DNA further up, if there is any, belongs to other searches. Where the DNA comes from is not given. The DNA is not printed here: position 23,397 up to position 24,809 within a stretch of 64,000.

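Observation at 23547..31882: phnA - Zn-ADH - ALDH - TRAP operon: candidate route for 2-hydroxyethylphosphonate or phosphonoacetaldehyde via phosphonoacetate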

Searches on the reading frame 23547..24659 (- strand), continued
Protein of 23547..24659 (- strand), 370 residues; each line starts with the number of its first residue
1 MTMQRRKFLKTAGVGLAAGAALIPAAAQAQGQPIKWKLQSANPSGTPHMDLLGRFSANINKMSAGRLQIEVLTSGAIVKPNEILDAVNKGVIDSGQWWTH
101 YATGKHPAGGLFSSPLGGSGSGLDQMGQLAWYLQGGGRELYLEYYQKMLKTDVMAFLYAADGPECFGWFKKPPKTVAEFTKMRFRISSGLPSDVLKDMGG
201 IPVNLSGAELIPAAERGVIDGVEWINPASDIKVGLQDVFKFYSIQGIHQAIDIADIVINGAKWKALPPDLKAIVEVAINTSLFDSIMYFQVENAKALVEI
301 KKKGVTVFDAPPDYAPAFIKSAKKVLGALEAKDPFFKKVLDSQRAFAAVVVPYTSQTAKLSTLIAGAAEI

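Call 24: find_encoding_contigs(protein=P0193, flank=10000, max_places=3)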
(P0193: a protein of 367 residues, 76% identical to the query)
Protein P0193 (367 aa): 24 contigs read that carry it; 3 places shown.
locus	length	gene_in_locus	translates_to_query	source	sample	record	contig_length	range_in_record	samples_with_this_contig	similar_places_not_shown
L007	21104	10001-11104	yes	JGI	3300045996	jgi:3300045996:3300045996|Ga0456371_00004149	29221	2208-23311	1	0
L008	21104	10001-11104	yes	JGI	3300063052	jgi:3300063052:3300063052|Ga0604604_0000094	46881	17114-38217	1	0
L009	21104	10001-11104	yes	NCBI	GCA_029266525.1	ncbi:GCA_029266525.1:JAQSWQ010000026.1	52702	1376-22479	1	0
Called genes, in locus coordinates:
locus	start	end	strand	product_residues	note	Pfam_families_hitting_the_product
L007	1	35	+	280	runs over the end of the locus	PF14805:THDPS_N_2, PF00132:Hexapep (weak), PF14602:Hexapep_2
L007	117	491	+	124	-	PF05656:DUF805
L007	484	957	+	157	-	PF05656:DUF805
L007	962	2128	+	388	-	PF01546:Peptidase_M20, PF07687:M20_dimer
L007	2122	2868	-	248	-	PF01416:PseudoU_synth_1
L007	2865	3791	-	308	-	PF00551:Formyl_trans_N, PF02911:Formyl_trans_C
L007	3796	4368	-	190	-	PF01327:Pep_deformylase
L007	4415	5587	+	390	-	PF02646:RmuC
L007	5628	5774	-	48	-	-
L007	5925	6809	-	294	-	PF00126:HTH_1, PF03466:LysR_substrate, PF12727:PBP_like (weak)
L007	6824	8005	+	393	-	PF00465:Fe-ADH, PF25137:ADH_Fe_C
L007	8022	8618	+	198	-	PF04290:DctQ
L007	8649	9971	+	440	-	PF06808:DctM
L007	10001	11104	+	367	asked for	PF03480:DctP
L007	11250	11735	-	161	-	PF02656:DUF202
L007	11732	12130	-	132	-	PF07784:DUF1622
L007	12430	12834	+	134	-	PF21320:WHD_Rv2258c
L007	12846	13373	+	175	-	PF00891:Methyltransf_2 (weak), PF02390:Methyltransf_4 (weak), PF08241:Methyltransf_11, PF08242:Methyltransf_12, PF13489:Methyltransf_23, PF13649:Methyltransf_25, PF13847:Methyltransf_31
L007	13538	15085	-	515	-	PF13393:tRNA-synt_His, PF00587:tRNA-synt_2b (weak)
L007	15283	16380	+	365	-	PF04199:Cyclase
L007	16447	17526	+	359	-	PF24681:Kelch_KLHDC2_KLHL20_DRC7 (weak), PF24981:Beta-prop_ATRN-LZTR1, PF24681:Kelch_KLHDC2_KLHL20_DRC7, PF13964:Beta-prop_Calicin, PF13415:Beta-prop_FBX42, PF25210:Kelch_FKB95 (weak), PF13964:Beta-prop_Calicin (weak), PF01344:Kelch_1, +2 more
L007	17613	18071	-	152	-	PF12158:DUF3592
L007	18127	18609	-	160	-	-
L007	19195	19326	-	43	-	-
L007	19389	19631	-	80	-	PF10049:DUF2283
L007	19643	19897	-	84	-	PF14076:DUF4258 (weak)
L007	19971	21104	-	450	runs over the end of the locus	PF00202:Aminotran_3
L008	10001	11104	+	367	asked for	PF03480:DctP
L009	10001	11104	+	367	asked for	PF03480:DctP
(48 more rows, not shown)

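Call 38: find_encoding_contigs(protein=P0140, flank=8000, max_places=1)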
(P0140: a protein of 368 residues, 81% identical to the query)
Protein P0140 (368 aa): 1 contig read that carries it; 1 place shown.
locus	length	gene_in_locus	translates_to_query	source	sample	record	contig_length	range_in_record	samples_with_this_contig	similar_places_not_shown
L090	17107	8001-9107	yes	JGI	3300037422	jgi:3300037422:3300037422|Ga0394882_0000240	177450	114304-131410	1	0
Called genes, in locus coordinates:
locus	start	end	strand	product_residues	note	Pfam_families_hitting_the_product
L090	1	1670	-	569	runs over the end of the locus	PF00528:BPD_transp_1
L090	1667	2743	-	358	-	PF00005:ABC_tran, PF13304:AAA_21 (weak), PF08402:TOBE_2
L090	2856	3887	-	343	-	PF13531:SBP_bac_11, PF01547:SBP_bac_1, PF13416:SBP_bac_8, PF13343:SBP_bac_6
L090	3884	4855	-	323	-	PF00126:HTH_1, PF03466:LysR_substrate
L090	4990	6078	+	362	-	PF00465:Fe-ADH, PF25137:ADH_Fe_C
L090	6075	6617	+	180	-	PF04290:DctQ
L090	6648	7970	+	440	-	PF06808:DctM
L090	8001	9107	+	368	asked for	PF03480:DctP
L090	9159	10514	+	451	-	-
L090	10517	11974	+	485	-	PF00171:Aldedh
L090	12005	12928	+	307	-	PF00702:Hydrolase (weak)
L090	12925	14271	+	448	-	PF00202:Aminotran_3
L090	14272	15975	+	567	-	PF02690:Na_Pi_cotrans, PF01895:PhoU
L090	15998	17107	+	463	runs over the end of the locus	PF00120:Gln-synt_C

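Call 39: find_encoding_contigs(protein=P0154, flank=8000, max_places=2)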
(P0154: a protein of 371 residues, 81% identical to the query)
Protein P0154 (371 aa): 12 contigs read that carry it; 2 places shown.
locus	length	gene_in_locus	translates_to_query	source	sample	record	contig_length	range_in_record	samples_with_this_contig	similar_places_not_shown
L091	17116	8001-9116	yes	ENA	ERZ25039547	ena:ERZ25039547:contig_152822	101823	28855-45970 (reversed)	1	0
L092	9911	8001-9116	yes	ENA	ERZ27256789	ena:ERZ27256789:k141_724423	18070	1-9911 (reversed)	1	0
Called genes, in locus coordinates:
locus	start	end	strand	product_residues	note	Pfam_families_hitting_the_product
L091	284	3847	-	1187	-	PF02811:PHP, PF07733:DNA_pol3_alpha, PF17657:DNA_pol3_finger, PF14579:HHH_6, PF01336:tRNA_anti-codon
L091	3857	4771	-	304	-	PF00126:HTH_1, PF03466:LysR_substrate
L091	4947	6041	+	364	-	PF00465:Fe-ADH, PF13685:Fe-ADH_2 (faint), PF25137:ADH_Fe_C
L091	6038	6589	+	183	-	PF04290:DctQ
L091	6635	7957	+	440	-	PF06808:DctM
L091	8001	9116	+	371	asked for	PF03480:DctP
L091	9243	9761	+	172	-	-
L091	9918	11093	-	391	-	PF07690:MFS_1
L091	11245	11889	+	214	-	PF01081:Aldolase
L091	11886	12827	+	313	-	PF00294:PfkB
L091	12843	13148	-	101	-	-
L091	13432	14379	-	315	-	PF00291:PALP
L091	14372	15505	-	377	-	PF00515:TPR_1 (faint), PF07719:TPR_2 (faint), PF13174:TPR_6 (faint), PF13424:TPR_12 (faint), PF13428:TPR_14 (faint), PF13432:TPR_16 (faint), PF14559:TPR_19 (faint), PF18073:Zn_ribbon_LapB (weak)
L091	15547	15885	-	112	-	PF06305:LapA_dom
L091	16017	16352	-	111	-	PF00216:Bac_DNA_binding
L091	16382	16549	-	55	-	-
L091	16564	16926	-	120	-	PF00575:S1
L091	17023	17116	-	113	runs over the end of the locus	PF00575:S1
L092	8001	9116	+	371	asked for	PF03480:DctP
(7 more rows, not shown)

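Call 40: find_encoding_contigs(protein=P0202, flank=8000, max_places=1)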
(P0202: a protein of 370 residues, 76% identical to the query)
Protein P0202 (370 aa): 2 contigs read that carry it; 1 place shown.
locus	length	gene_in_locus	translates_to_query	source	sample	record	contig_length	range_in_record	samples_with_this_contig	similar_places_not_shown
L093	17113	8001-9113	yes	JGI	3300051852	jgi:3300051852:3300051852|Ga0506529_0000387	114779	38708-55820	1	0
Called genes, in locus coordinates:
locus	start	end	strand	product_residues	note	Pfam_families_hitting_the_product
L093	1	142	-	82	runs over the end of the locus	-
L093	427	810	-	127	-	-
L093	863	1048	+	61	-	-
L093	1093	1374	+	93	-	-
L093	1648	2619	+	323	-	PF03401:TctC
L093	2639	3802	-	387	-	PF02746:MR_MLE_N, PF13378:MR_MLE_C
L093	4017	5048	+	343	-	PF08240:ADH_N, PF07992:Pyr_redox_2 (weak), PF00107:ADH_zinc_N, PF13602:ADH_zinc_N_2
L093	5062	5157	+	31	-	-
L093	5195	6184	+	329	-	PF03401:TctC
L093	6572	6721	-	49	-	-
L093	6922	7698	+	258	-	PF00392:GntR, PF07729:FCD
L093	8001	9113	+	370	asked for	PF03480:DctP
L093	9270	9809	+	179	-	PF04290:DctQ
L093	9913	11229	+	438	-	PF06808:DctM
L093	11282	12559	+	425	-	PF01663:Phosphodiest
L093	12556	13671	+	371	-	PF08240:ADH_N, PF00107:ADH_zinc_N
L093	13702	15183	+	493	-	PF00171:Aldedh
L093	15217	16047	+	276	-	PF00702:Hydrolase, PF13419:HAD_2 (faint)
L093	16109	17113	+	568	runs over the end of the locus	PF02690:Na_Pi_cotrans, PF01895:PhoU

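Call 41: find_encoding_contigs(protein=P0237, flank=8000, max_places=2)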
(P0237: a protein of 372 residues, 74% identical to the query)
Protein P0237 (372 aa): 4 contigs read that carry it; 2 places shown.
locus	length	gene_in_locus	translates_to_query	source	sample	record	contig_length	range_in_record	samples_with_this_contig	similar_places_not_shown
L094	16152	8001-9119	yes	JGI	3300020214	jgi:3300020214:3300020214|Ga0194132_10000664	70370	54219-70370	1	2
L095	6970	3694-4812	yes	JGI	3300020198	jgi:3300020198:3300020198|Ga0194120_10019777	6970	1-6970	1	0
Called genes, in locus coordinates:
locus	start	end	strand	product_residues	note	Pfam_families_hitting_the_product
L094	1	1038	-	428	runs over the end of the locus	PF00815:Histidinol_dh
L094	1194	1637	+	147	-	PF13432:TPR_16, PF12895:ANAPC3 (weak), PF13424:TPR_12 (weak), PF00515:TPR_1, PF07719:TPR_2, PF13414:TPR_11, PF13432:TPR_16, PF14559:TPR_19, +4 more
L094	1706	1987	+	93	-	-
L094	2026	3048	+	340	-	PF13524:Glyco_trans_1_2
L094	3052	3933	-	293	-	PF00126:HTH_1, PF03466:LysR_substrate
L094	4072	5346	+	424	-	PF01663:Phosphodiest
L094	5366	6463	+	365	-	PF08240:ADH_N, PF16912:Glu_dehyd_C (weak), PF00107:ADH_zinc_N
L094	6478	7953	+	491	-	PF00171:Aldedh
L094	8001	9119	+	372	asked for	PF03480:DctP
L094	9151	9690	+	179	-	PF04290:DctQ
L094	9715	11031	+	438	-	PF06808:DctM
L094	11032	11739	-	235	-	PF13555:AAA_29 (weak), PF00005:ABC_tran, PF13304:AAA_21 (faint)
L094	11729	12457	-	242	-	PF13476:AAA_23 (weak), PF00005:ABC_tran, PF13304:AAA_21 (faint), PF12399:BCA_ABC_TP_C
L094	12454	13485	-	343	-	PF02653:BPD_transp_2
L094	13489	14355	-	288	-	PF02653:BPD_transp_2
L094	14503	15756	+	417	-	PF13433:Peripla_BP_5, PF13458:Peripla_BP_6, PF01094:ANF_receptor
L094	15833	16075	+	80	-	-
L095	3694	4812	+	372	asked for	PF03480:DctP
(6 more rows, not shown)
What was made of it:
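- Close DctP relatives are tightly packed with phnA-ADH-ALDH elsewhere, with a 47-nt gap in L094 (call 41).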
